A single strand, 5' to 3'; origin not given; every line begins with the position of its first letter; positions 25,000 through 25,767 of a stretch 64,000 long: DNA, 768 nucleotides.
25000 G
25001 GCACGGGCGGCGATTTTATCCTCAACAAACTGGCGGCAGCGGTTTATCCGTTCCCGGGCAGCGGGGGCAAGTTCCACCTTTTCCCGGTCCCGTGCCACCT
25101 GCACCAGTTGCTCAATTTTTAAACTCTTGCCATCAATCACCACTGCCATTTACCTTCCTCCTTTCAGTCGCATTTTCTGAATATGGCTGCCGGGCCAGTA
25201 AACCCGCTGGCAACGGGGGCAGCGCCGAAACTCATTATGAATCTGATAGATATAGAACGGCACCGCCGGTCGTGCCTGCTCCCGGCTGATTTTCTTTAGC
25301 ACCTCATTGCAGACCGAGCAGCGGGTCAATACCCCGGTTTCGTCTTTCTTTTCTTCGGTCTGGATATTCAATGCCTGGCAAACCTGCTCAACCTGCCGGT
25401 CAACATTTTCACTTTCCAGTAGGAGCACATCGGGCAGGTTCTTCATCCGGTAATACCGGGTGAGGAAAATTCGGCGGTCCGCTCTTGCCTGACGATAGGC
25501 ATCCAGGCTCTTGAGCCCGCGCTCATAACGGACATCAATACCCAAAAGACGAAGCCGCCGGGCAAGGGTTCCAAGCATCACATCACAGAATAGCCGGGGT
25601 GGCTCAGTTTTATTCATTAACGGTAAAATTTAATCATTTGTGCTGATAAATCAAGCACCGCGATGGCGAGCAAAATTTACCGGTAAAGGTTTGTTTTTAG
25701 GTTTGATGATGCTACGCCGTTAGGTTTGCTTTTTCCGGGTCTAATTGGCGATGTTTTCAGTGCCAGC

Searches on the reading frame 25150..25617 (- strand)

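Call 75: search_protein_families(library=pfam, proteins=[window:25150-25617:-], max_evalue=0.001)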
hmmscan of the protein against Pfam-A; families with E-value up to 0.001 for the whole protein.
window:25150-25617:- (155 aa): 1 family
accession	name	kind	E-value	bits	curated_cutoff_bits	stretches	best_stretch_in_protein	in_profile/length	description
PF01927.22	Mut7-C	-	3.8e-35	121.6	23.3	1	7-150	1-143/146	Mut7-C RNAse domain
